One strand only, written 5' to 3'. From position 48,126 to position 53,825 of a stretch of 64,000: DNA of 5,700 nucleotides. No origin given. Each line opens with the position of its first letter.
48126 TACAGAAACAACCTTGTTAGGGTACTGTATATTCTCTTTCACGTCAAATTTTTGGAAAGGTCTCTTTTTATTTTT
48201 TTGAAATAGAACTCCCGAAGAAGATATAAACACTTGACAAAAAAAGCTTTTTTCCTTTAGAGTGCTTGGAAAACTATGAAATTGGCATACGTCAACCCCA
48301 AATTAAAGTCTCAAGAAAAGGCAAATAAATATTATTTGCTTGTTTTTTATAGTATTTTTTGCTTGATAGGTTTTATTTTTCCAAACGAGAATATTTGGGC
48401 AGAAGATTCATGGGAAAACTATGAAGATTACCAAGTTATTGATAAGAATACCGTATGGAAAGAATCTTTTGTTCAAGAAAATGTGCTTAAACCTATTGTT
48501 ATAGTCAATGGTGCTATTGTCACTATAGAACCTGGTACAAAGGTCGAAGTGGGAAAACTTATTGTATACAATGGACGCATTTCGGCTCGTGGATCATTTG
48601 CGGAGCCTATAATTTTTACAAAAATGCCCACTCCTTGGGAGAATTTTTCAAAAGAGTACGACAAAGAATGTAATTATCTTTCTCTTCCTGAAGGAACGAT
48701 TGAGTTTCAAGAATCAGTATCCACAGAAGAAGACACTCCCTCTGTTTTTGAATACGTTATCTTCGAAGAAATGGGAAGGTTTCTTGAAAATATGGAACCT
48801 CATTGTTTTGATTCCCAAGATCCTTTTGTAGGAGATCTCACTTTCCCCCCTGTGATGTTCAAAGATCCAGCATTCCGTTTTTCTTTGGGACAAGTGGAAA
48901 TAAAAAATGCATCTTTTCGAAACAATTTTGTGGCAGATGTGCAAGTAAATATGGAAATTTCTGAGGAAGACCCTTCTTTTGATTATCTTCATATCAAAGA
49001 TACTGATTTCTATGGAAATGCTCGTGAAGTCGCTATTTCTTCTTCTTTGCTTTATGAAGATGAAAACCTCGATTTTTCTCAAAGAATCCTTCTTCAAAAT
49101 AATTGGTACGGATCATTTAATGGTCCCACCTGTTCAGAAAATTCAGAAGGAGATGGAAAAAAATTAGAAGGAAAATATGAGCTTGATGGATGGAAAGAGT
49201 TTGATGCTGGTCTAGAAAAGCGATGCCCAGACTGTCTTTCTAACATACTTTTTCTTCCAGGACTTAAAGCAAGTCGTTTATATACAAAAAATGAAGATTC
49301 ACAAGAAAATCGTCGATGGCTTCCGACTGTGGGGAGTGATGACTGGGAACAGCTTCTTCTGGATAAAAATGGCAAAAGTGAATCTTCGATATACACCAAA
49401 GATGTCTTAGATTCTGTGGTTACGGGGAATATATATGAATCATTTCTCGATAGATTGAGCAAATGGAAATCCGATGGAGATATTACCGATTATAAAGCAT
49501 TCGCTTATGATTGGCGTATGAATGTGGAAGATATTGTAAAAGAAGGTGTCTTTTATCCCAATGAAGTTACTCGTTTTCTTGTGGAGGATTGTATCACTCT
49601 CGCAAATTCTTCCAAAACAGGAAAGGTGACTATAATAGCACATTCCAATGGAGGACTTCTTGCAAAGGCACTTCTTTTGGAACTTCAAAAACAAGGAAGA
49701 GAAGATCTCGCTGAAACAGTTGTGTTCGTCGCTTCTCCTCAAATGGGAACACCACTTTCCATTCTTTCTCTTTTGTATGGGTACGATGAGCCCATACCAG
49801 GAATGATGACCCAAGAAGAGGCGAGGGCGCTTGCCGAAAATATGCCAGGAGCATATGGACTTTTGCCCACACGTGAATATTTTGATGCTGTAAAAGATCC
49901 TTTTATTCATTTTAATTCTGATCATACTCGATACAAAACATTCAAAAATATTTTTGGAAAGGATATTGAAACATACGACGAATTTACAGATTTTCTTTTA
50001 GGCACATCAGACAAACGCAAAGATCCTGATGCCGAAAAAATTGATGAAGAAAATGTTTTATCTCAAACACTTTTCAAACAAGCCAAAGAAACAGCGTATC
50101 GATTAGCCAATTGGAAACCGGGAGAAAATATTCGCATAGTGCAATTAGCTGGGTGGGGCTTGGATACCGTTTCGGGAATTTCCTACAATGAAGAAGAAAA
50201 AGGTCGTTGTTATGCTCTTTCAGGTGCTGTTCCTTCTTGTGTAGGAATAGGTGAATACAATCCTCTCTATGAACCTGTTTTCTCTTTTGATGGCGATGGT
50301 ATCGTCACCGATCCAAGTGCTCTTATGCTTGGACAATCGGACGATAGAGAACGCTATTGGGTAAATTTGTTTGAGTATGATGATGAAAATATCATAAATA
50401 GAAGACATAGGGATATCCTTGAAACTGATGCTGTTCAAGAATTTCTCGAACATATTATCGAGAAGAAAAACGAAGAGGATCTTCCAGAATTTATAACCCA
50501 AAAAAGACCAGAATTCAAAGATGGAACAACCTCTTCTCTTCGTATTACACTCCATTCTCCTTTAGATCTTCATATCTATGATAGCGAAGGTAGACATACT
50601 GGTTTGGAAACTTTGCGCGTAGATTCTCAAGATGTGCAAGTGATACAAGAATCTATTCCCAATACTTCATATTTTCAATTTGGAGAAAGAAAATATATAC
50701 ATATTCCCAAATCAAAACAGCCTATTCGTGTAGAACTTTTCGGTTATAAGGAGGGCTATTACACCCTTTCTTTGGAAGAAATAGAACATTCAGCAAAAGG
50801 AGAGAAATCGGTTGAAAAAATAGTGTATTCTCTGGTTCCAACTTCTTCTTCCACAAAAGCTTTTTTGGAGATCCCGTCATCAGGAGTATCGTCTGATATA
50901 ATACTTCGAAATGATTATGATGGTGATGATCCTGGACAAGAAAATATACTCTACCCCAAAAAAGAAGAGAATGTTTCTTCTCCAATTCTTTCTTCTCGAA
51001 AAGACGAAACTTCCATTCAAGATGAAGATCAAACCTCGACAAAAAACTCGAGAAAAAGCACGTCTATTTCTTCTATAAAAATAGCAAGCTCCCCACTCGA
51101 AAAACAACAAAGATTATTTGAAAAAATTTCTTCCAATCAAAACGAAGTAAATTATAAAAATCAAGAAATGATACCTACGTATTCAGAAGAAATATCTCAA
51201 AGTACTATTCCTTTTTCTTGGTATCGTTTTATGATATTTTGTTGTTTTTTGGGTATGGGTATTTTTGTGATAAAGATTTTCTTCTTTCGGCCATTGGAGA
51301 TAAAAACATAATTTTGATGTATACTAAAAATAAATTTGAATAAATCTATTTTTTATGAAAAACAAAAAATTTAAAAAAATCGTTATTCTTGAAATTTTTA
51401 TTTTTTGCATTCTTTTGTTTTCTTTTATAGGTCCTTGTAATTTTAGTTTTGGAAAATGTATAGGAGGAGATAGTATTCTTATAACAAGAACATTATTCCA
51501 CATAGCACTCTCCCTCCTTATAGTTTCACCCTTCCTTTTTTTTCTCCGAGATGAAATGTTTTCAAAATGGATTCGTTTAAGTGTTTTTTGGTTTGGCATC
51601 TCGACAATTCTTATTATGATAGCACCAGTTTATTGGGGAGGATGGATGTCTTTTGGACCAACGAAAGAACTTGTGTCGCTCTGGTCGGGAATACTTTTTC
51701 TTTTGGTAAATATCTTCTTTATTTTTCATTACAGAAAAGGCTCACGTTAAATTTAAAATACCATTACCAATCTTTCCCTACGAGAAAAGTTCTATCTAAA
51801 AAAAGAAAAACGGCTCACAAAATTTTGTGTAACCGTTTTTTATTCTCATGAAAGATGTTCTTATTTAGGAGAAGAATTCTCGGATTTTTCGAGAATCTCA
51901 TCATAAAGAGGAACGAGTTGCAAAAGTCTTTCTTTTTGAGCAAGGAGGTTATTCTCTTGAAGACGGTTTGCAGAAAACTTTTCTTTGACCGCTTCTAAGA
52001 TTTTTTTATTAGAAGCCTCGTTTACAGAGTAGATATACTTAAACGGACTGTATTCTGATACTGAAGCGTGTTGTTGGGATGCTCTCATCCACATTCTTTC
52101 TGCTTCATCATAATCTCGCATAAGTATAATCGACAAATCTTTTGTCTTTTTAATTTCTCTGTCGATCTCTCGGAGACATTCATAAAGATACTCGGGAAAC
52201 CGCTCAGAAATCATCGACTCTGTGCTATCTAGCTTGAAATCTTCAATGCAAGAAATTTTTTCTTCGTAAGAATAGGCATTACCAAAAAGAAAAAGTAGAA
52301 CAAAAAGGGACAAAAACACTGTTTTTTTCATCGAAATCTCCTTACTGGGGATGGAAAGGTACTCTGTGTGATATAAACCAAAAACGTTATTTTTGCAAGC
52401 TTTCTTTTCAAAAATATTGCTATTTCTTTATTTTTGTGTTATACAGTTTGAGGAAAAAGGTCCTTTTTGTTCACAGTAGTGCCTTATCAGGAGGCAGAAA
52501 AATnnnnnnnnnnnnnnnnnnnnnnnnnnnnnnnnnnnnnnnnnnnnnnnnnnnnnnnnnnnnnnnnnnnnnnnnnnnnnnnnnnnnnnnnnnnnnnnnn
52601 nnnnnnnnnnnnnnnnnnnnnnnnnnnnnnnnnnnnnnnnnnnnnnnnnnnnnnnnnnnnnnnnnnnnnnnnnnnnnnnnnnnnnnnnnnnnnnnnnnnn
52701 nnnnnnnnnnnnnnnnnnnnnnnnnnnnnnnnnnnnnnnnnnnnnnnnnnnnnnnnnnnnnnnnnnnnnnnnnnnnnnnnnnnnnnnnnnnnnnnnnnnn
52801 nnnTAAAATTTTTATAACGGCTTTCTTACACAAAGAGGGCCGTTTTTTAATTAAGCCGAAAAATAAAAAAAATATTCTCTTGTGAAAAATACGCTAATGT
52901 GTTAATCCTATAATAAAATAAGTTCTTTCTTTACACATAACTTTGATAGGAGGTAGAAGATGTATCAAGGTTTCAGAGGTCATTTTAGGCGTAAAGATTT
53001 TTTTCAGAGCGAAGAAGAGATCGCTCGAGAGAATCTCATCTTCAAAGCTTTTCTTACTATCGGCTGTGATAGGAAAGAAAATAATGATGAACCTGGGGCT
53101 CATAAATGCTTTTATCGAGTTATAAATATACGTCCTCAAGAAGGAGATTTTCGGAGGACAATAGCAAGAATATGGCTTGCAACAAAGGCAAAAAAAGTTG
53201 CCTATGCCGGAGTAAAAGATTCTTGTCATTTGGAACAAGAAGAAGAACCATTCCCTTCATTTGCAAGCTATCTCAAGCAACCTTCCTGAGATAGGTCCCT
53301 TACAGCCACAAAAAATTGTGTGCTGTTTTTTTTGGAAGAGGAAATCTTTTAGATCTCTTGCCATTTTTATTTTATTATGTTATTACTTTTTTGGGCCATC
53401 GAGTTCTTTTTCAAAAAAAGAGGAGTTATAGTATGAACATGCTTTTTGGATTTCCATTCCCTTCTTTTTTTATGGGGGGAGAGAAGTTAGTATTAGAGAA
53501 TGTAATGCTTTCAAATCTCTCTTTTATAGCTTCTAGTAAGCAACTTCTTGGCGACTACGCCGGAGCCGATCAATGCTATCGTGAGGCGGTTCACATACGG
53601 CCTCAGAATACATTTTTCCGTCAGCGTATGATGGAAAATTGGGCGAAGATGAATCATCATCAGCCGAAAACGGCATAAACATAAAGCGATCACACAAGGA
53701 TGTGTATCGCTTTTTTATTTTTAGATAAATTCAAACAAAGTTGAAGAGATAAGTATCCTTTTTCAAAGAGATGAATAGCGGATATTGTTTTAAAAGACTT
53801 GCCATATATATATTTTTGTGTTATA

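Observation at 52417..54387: Tandem array of four divergent paralogous small TPR-like proteins, each an independent transcription unit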

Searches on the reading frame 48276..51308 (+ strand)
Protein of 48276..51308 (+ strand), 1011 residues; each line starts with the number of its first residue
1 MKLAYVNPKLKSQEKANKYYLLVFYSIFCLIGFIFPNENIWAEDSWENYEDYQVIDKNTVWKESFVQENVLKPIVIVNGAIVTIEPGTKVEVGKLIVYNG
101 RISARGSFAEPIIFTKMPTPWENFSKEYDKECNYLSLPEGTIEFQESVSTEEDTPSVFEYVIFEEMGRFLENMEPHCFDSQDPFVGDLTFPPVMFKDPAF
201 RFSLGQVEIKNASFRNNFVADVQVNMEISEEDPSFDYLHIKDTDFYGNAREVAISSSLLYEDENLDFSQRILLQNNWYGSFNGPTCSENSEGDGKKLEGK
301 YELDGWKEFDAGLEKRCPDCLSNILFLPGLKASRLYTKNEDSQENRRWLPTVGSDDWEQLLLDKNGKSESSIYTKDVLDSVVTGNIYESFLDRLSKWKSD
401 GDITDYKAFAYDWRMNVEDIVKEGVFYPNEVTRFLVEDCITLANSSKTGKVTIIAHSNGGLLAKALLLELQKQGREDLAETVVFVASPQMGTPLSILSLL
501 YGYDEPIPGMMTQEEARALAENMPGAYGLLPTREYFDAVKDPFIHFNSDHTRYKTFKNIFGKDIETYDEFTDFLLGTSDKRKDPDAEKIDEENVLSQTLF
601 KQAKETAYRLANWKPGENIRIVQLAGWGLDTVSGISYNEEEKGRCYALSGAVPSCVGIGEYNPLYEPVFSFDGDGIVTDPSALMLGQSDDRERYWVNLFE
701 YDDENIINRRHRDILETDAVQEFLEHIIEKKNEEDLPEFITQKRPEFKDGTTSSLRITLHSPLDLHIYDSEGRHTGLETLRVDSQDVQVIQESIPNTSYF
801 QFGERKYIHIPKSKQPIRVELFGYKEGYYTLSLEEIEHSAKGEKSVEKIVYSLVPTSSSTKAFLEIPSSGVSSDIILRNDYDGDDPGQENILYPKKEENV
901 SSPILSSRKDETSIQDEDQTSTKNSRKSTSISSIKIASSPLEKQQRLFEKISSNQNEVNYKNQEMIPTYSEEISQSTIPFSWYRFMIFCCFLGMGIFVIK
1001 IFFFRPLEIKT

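Call 47: search_protein_families(library=pfam, proteins=[window:48276-51308:+], max_evalue=0.01)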
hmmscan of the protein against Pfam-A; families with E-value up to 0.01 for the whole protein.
window:48276-51308:+ (1011 aa): 4 families
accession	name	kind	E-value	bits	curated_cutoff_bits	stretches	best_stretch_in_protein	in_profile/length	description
PF02450.21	LCAT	-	1.4e-16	61.2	21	1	380-713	59-387/392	Lecithin:cholesterol acyltransferase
PF24096.1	DUF7379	-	3e-05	24.5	33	1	441-494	62-117/191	Domain of unknown function (DUF7379)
PF07819.20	PGAP1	-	0.00039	20.7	24.3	1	443-495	85-135/233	PGAP1-like alpha/beta domain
PF05990.18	DUF900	-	0.002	18.1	20.5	1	441-489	86-136/232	Alpha/beta hydrolase of unknown function (DUF900)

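Call 65: find_related_loci(query=A6, collection=genome_contigs, flank=10000)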
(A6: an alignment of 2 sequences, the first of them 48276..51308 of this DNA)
Query A6 (1011 aa) in genome_contigs; peptide patterns used: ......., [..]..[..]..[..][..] (x = any residue, [..] = any of these).
203 stretches matched a pattern, but none encodes a relative of the query by tblastn (E <= 1e-3).

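Call 83: find_homologous_proteins(query=window:48276-51308:+, max_evalue=1e-10)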
Query window:48276-51308:+ (1011 aa): 644 proteins with E <= 1e-10 among 8000 candidates; the best 120 are listed.
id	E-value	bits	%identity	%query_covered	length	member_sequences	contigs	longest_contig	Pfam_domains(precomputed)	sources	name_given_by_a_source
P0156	0.0e+0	2325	100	100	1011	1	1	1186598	PF02450.22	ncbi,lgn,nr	ncbi:MAG: hypothetical protein IPN70_04620 [Candidatus Moraniibacteriota bacterium]|nr:MAG: hypothet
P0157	0.0e+0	1185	58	89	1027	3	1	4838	PF02450.22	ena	-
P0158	3.5e-262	891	46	87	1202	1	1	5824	PF02450.22,PF07819.20,PF24096.3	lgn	-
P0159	6.4e-244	830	45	84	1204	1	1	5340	PF02450.22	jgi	-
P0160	4.9e-235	801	45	86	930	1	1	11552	PF02450.22,PF24096.3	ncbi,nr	ncbi:MAG: hypothetical protein EOM19_03470 [Candidatus Moranbacteria bacterium]|nr:hypothetical prot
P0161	4.4e-224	765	43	85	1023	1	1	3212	PF02089.22,PF02450.22,PF07819.20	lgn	-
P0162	4.3e-222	758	43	86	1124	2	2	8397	PF02450.22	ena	-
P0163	6.1e-208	711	42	86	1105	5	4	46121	PF02450.22,PF07819.20,PF24096.3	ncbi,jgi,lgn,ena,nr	ncbi:MAG TPA: hypothetical protein P5099_03930 [Candidatus Moranbacteria bacterium]|nr:hypothetical 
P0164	1.2e-207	710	41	82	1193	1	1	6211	PF02450.22,PF07819.20,PF24096.3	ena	-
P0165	2.3e-205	703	42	86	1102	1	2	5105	PF02450.22,PF07819.20,PF24096.3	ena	-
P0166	5.9e-205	701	42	86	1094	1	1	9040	PF02450.22,PF07819.20,PF24096.3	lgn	-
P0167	2.2e-201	690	41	88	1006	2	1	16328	PF02450.22,PF24096.3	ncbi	ncbi:MAG: hypothetical protein WCJ25_03095 [Candidatus Moraniibacteriota bacterium]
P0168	8.1e-200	684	38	93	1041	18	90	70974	PF02450.22,PF24096.3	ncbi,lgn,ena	-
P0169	1.7e-197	677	50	60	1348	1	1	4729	PF02450.22,PF24096.3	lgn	-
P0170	9.8e-197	674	40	90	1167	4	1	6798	PF02450.22,PF24096.3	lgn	-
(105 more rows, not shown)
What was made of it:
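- On Tli5b-type (SLR) lipase immunity proteins: LCAT-like homologues are widespread (644 hits, call 83).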

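Call 84: find_encoding_contigs(protein=P0160, flank=8000, max_places=2)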
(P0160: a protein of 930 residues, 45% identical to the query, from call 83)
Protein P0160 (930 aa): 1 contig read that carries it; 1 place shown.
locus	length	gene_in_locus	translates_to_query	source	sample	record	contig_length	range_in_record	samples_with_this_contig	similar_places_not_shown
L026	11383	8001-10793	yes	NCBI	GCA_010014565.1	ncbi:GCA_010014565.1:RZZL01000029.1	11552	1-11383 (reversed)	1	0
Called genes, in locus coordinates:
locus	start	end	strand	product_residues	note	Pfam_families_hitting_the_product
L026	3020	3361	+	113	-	PF18908:DUF5663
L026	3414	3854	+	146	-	-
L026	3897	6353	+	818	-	PF26449:DUF8128, PF13401:AAA_22 (faint), PF01935:DUF87 (weak), PF10412:TrwB_AAD_bind (weak)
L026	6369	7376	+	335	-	-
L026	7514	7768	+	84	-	-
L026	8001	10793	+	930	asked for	PF02450:LCAT, PF24096:DUF7379 (weak)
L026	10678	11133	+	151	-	-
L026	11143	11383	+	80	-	?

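Call 85: find_encoding_contigs(protein=P0163, flank=8000, max_places=2)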
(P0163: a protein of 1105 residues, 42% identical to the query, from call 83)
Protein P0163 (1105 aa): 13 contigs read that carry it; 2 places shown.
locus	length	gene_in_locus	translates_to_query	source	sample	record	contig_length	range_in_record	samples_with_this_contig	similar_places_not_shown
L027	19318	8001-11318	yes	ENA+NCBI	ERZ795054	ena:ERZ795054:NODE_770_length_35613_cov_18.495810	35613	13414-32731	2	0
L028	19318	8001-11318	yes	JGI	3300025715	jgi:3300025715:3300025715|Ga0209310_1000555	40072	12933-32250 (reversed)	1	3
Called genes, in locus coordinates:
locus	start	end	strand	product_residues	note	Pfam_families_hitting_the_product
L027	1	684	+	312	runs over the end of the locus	PF01073:3Beta_HSD, PF01370:Epimerase, PF02719:Polysacc_synt_2 (faint), PF04321:RmlD_sub_bind, PF07993:NAD_binding_4 (faint), PF16363:GDP_Man_Dehyd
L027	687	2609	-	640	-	-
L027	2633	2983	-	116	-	-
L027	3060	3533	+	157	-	PF00132:Hexapep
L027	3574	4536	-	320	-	PF00535:Glycos_transf_2, PF10111:Glyco_tranf_2_2, PF13641:Glyco_tranf_2_3, PF13506:Glyco_transf_21 (weak)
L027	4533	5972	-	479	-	PF02310:B12-binding, PF04055:Radical_SAM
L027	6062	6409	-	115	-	PF10066:DUF2304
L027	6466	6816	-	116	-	PF05635:23S_rRNA_IVP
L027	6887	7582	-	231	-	PF00535:Glycos_transf_2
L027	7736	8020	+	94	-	-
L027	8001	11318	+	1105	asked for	PF02450:LCAT, PF07819:PGAP1 (weak), PF24096:DUF7379 (weak)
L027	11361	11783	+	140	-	-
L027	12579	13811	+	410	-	PF00587:tRNA-synt_2b, PF03129:HGTP_anticodon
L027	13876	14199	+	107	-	PF01022:HTH_5 (weak), PF01047:MarR (weak), PF13412:HTH_24, PF25212:HVO_A0114 (weak)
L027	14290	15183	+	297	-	PF02401:LYTB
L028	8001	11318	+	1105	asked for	PF02450:LCAT, PF07819:PGAP1 (weak), PF24096:DUF7379 (weak)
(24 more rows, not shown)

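Call 86: find_encoding_contigs(protein=P0167, flank=8000, max_places=2)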
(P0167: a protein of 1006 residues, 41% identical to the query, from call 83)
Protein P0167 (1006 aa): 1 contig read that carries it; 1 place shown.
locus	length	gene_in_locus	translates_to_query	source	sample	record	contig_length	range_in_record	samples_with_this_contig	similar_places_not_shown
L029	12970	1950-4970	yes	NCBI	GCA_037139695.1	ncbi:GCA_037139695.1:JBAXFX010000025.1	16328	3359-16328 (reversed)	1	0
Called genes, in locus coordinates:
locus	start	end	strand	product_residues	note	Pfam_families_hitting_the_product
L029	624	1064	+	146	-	PF01371:Trp_repressor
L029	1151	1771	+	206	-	PF12697:Abhydrolase_6 (faint), PF06821:Ser_hydrolase, PF00561:Abhydrolase_1 (faint)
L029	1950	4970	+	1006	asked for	PF02450:LCAT, PF24096:DUF7379 (weak)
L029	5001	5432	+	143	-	-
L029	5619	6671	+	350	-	PF03706:LPG_synthase_TM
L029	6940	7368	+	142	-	-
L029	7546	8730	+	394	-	-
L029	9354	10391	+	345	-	PF02912:Phe_tRNA-synt_N, PF01409:tRNA-synt_2d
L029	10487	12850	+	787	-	PF01588:tRNA_bind, PF03483:B3_4, PF03484:B5, PF17759:tRNA_synthFbeta, PF03147:FDX-ACB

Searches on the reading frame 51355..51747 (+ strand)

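Call 47: search_protein_families(library=pfam, proteins=[window:51355-51747:+], max_evalue=0.01)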
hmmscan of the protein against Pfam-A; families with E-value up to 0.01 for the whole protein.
window:51355-51747:+ (131 aa): 0 families

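Call 48: search_protein_families(library=padloc, proteins=[window:51355-51747:+], max_evalue=0.1)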
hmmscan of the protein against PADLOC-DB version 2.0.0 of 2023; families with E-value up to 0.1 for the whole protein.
window:51355-51747:+ (131 aa): 0 families

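Call 67: search_protein_families(library=ncbifam, proteins=[window:51355-51747:+], max_evalue=0.1)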
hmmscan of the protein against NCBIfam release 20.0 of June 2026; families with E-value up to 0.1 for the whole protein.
window:51355-51747:+ (131 aa): 1 family
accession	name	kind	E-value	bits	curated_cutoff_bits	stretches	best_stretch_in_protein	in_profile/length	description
NF010228.0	PRK13682.1-3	equivalog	0.039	14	71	1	35-65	22-52/57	hypothetical protein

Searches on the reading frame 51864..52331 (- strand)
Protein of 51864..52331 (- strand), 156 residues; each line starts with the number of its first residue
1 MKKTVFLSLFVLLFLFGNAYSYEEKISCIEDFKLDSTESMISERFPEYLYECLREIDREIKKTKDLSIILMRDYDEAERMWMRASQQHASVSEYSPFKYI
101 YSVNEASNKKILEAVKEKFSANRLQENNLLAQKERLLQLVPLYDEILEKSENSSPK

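Call 47: search_protein_families(library=pfam, proteins=[window:51864-52331:-], max_evalue=0.01)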
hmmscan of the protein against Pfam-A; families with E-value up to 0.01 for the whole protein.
window:51864-52331:- (156 aa): 0 families

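Call 48: search_protein_families(library=padloc, proteins=[window:51864-52331:-], max_evalue=0.1)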
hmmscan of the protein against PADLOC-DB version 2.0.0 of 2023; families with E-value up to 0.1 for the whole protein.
window:51864-52331:- (156 aa): 1 family
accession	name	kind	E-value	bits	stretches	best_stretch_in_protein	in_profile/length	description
PDLC00298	PtuA1|PtuA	-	0.0066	13.6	1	59-151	127-221/423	AAA ATPase domain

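Call 67: search_protein_families(library=ncbifam, proteins=[window:51864-52331:-], max_evalue=0.1)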
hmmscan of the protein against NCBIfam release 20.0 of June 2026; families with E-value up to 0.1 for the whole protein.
window:51864-52331:- (156 aa): 1 family
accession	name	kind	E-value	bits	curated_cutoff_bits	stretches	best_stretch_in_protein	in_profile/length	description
NF005901.0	PRK07877.1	equivalog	0.09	11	476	0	77-126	633-681/722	Rv1355c family protein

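Call 91: search_protein_families(library=phrogs, proteins=[window:51864-52331:-], max_evalue=0.1)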
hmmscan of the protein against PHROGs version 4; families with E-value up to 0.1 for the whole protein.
window:51864-52331:- (156 aa): 1 family
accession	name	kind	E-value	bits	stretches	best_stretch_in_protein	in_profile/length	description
phrog_5038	-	unknown function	0.045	14.1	1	62-144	106-188/279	-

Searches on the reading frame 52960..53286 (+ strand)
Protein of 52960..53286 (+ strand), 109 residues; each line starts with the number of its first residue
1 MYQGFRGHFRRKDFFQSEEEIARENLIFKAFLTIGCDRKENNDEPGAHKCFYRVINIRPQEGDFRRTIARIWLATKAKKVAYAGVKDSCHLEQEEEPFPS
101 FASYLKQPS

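Call 7: search_protein_families(library=pfam, proteins=[window:52960-53286:+], max_evalue=10)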
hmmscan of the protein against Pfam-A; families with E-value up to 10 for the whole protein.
window:52960-53286:+ (109 aa): 0 families

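Call 48: search_protein_families(library=padloc, proteins=[window:52960-53286:+], max_evalue=0.1)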
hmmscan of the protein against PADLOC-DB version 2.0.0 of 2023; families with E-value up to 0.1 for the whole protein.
window:52960-53286:+ (109 aa): 0 families

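Call 67: search_protein_families(library=ncbifam, proteins=[window:52960-53286:+], max_evalue=0.1)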
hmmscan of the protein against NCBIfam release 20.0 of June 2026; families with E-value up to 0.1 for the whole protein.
window:52960-53286:+ (109 aa): 0 families

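Call 82: predict_structure(alignment_id=A8)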
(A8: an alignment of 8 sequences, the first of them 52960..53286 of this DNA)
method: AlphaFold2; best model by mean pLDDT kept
length: 109 residues; sequences in the alignment: 8
mean_pLDDT: 72.0   pTM: 0.50
mean pLDDT of the five models: 72.0, 71.3, 70.4, 69.5, 69.2
residues with pLDDT >= 90: 13; 70-90: 51; 50-70: 30; < 50: 15
segments of 3 or more residues with pLDDT < 50: 1-3, 5-8, 82-84
pLDDT, mean of each block of 10 residues (from residue 1): 47 65 87 90 91 82 79 67 51 63 68
secondary structure, 60 per line:
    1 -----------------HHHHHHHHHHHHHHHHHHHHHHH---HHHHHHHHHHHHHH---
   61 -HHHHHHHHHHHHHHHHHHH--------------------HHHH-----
elements in order: H18-40 H44-57 H62-80 H101-104
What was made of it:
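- B's model leaves helix A without an N-terminal cap (call 82).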

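Call 91: search_protein_families(library=phrogs, proteins=[window:52960-53286:+], max_evalue=0.1)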
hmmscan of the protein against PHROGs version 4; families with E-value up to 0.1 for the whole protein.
window:52960-53286:+ (109 aa): 0 families

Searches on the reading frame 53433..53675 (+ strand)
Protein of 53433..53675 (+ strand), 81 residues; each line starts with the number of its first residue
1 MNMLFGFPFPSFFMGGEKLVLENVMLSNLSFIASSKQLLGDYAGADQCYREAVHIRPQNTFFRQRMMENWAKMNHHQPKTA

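Call 7: search_protein_families(library=pfam, proteins=[window:53433-53675:+], max_evalue=10)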
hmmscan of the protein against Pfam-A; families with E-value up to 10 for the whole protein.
window:53433-53675:+ (81 aa): 5 families
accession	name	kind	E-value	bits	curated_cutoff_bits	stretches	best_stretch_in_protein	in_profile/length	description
PF00515.34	TPR_1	-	0.0066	16.7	27.8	1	37-59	12-34/34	Tetratricopeptide repeat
PF07719.23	TPR_2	-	0.0089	16.5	27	1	38-59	13-34/34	Tetratricopeptide repeat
PF13181.12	TPR_8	-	0.0099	16.4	25.7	1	32-59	7-34/34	Tetratricopeptide repeat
PF13414.12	TPR_11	-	0.034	14.3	26.8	1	39-59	7-27/42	TPR repeat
PF13374.12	TPR_10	-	0.1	13.1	27.5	1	32-56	8-32/42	Tetratricopeptide repeat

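Call 48: search_protein_families(library=padloc, proteins=[window:53433-53675:+], max_evalue=0.1)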
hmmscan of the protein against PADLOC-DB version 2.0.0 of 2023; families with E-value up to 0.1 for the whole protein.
window:53433-53675:+ (81 aa): 0 families

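Call 67: search_protein_families(library=ncbifam, proteins=[window:53433-53675:+], max_evalue=0.1)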
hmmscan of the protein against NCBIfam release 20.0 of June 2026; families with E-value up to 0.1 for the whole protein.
window:53433-53675:+ (81 aa): 0 families

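Call 91: search_protein_families(library=phrogs, proteins=[window:53433-53675:+], max_evalue=0.1)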
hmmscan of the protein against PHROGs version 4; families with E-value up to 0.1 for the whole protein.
window:53433-53675:+ (81 aa): 0 families
